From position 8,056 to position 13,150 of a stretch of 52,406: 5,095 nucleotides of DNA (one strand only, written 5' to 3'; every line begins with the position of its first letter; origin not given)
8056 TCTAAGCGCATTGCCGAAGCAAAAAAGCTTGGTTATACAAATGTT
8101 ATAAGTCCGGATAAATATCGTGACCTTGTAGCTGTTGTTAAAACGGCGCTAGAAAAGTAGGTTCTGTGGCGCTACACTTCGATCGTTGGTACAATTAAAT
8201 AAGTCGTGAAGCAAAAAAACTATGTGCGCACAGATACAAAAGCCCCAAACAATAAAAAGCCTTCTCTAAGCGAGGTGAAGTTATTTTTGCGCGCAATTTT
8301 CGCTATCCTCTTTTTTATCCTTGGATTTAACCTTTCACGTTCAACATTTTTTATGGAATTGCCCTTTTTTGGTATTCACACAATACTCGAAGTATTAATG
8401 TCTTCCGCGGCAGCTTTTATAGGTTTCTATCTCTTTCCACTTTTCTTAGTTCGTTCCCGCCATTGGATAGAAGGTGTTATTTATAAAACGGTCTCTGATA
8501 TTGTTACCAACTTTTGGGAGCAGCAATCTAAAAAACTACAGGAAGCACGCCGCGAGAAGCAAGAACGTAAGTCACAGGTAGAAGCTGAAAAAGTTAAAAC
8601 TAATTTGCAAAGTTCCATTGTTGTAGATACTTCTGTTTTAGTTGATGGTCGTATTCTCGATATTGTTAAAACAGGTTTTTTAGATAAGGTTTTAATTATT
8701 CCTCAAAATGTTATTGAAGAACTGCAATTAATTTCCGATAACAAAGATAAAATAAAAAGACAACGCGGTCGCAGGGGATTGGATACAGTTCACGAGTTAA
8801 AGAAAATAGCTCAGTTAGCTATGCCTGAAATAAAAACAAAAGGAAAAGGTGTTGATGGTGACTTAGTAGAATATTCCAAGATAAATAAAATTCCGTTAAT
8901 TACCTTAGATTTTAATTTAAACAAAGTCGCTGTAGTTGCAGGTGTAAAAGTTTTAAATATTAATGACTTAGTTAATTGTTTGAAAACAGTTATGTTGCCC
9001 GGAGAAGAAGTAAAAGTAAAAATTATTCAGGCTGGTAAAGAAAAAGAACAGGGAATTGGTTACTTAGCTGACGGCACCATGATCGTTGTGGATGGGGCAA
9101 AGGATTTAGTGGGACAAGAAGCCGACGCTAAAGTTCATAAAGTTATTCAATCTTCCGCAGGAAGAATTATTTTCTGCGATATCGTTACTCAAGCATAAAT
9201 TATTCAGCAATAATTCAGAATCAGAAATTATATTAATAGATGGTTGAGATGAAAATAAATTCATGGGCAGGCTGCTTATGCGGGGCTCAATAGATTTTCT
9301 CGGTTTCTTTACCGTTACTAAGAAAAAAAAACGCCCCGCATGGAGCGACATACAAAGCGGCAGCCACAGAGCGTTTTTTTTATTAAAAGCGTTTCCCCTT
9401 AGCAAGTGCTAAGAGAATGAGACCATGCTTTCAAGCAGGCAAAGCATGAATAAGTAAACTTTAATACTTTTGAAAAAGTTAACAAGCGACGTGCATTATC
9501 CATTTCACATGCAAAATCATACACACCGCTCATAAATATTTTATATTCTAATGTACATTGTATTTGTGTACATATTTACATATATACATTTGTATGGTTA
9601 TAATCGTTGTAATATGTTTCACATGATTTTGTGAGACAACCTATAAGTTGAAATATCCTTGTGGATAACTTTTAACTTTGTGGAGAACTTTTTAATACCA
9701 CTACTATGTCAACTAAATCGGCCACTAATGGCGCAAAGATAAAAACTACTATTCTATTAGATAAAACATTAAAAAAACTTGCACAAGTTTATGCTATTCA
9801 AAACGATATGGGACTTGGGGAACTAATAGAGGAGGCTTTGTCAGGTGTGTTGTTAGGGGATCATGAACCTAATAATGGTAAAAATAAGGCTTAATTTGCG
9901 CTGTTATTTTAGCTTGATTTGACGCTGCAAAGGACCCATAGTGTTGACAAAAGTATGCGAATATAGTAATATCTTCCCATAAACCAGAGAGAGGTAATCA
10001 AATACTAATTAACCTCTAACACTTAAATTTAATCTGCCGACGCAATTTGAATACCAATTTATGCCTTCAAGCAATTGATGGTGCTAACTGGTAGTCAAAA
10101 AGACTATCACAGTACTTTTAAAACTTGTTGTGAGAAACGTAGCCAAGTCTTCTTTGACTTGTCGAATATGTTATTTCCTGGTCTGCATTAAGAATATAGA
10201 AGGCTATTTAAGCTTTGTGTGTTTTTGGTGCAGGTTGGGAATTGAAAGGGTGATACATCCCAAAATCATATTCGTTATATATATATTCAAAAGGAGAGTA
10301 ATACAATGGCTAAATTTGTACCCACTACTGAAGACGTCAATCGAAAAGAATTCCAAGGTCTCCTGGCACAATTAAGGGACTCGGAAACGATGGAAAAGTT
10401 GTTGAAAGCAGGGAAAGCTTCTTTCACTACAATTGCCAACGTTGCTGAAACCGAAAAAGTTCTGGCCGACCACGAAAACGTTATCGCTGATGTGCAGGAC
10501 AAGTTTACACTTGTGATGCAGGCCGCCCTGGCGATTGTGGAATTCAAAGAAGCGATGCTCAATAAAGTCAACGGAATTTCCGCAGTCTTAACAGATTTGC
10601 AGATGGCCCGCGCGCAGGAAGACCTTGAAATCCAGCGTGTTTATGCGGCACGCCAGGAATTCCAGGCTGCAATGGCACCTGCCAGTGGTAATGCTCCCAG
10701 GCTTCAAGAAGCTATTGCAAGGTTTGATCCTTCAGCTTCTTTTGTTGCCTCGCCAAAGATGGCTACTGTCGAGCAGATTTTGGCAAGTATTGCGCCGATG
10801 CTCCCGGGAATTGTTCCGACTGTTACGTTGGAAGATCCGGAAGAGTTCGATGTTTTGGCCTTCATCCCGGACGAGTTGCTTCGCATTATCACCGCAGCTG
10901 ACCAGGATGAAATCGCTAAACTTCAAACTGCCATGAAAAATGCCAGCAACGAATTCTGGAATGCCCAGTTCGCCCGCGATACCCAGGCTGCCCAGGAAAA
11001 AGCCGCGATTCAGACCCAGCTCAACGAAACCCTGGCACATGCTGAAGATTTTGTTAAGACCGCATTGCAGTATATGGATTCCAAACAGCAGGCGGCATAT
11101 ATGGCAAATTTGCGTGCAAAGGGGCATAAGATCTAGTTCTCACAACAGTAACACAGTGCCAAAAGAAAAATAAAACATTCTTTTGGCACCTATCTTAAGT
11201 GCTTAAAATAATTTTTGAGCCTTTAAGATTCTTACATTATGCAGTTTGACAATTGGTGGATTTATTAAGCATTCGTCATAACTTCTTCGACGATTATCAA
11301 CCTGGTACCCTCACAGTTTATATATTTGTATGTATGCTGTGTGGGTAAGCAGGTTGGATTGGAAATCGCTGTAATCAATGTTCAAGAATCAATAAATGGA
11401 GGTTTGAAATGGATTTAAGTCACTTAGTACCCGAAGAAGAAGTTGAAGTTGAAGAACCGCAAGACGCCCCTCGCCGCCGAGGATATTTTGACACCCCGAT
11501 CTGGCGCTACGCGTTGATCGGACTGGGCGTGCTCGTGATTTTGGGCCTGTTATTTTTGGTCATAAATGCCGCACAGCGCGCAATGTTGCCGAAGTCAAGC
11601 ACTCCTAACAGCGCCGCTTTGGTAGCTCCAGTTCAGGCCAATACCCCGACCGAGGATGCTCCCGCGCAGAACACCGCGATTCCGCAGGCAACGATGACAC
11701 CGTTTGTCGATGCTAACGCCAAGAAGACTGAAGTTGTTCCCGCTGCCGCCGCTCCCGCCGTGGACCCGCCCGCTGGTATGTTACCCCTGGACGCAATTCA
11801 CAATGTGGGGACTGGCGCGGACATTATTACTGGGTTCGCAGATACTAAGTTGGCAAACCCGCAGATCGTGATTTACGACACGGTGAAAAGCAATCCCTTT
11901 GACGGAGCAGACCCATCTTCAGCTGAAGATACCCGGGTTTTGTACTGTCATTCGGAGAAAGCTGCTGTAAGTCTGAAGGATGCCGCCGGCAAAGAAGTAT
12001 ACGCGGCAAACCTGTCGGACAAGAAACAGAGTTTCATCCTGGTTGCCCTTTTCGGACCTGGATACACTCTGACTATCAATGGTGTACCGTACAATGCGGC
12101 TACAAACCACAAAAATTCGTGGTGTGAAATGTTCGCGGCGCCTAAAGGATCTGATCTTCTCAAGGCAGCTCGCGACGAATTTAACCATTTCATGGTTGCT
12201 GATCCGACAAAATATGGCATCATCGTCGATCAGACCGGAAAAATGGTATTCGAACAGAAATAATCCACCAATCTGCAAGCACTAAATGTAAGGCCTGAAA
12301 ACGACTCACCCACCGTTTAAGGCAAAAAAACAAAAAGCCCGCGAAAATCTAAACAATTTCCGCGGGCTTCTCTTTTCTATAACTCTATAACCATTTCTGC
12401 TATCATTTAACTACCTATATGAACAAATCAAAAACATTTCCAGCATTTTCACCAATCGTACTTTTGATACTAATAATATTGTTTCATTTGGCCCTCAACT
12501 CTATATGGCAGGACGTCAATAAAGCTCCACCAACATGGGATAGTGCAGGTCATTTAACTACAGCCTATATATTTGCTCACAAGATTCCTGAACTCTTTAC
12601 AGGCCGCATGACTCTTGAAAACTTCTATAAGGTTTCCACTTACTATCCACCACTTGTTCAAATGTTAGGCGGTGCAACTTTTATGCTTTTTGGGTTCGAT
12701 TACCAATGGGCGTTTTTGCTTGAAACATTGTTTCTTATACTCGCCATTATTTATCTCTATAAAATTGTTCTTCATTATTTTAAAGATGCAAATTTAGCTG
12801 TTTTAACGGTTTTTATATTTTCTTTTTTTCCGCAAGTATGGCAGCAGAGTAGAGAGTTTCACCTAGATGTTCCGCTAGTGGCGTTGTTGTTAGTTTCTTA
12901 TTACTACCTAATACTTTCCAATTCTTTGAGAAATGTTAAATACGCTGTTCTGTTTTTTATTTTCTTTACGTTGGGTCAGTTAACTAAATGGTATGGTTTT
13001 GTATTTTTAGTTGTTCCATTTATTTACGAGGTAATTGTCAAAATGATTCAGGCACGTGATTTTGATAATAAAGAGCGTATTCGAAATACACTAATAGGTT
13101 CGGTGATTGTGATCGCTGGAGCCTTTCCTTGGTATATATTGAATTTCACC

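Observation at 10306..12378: Two-gene high-GC ORFan island embedded in a low-GC genome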

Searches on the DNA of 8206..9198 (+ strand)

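Call 102: search_with_rna_model(model_id=R1, sources=[L004, L005, L006, L007, L008, L086, L087, L088, L089, L092, L093, L094, L095, L096, L097], max_evalue=1)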
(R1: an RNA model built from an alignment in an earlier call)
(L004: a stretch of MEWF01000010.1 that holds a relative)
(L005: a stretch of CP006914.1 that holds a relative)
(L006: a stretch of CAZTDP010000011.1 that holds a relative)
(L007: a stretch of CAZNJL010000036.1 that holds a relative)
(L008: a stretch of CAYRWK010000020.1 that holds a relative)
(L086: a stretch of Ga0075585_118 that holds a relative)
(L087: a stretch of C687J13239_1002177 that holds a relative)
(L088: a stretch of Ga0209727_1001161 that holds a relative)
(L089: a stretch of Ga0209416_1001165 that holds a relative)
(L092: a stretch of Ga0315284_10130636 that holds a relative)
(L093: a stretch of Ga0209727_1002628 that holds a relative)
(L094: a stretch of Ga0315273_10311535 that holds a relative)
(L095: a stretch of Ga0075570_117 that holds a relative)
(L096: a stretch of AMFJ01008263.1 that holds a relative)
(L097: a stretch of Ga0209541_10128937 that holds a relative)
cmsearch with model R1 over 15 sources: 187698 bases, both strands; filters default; matches with E-value up to 1: 14.
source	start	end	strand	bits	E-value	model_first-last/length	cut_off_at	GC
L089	10522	10595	+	81.3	1.1e-21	1-72/72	no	0.45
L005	12367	12440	+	80.8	1.5e-21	1-72/72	no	0.5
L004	12299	12377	+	76.5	3e-20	1-72/72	no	0.48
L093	2521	2589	+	76.2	3.6e-20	1-72/72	no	0.52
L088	9262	9329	+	74.3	1.3e-19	1-72/72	no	0.44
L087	4080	4148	+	72.2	6e-19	1-72/72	no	0.54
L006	8988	9061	+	67.5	1.6e-17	1-72/72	no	0.43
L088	9260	9327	-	32.3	8.3e-07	1-72/72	no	0.46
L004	12296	12374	-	27.6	2.1e-05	1-72/72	no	0.48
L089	10519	10592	-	22.3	0.0009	1-72/72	no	0.46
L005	12364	12437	-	19.8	0.0051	1-72/72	no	0.5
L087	4082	4142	-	17.3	0.03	1-72/72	no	0.54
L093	2532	2575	-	15.8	0.086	12-58/72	no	0.59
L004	13714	13760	-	13.5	0.43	1-72/72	no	0.51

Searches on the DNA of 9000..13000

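Call 10: search_rna_families(source=window, start=9000, end=13000, threshold=evalue, max_evalue=1)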
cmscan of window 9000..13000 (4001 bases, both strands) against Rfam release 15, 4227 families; matches with E-value up to 1: 1.
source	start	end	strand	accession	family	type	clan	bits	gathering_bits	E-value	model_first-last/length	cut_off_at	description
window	11307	11348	+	RF04154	mir-1277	Gene; miRNA;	-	23.9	81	0.38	1-78/78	no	mir-1277 microRNA precursor family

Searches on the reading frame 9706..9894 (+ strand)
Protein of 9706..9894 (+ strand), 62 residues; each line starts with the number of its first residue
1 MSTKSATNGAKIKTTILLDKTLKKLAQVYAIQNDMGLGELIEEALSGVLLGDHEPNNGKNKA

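Call 7: search_protein_families(library=pfam, proteins=[window:9706-9894:+], max_evalue=1)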
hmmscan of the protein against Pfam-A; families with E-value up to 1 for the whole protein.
window:9706-9894:+ (62 aa): 2 families
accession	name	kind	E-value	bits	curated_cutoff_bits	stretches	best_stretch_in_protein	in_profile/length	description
PF19807.5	DUF6290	-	0.12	13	27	1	15-45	5-35/72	Family of unknown function (DUF6290)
PF22180.2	RH3_dom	-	0.13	12.8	27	1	10-52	6-48/66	RH3 domain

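Call 37: search_protein_families(library=phrogs, proteins=[window:9706-9894:+], max_evalue=0.1)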
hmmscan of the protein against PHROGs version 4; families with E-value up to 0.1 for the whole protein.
window:9706-9894:+ (62 aa): 1 family
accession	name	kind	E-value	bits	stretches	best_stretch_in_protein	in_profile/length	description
phrog_582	-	transcription regulation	0.0038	18.5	1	5-48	51-94/105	Arc-like repressor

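Call 38: search_protein_families(library=padloc, proteins=[window:9706-9894:+], max_evalue=0.1)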
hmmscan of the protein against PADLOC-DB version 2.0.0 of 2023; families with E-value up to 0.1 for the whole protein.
window:9706-9894:+ (62 aa): 0 families

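Call 39: search_protein_families(library=ncbifam, proteins=[window:9706-9894:+], max_evalue=0.1)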
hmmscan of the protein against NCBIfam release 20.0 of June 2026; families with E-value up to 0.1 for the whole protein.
window:9706-9894:+ (62 aa): 0 families
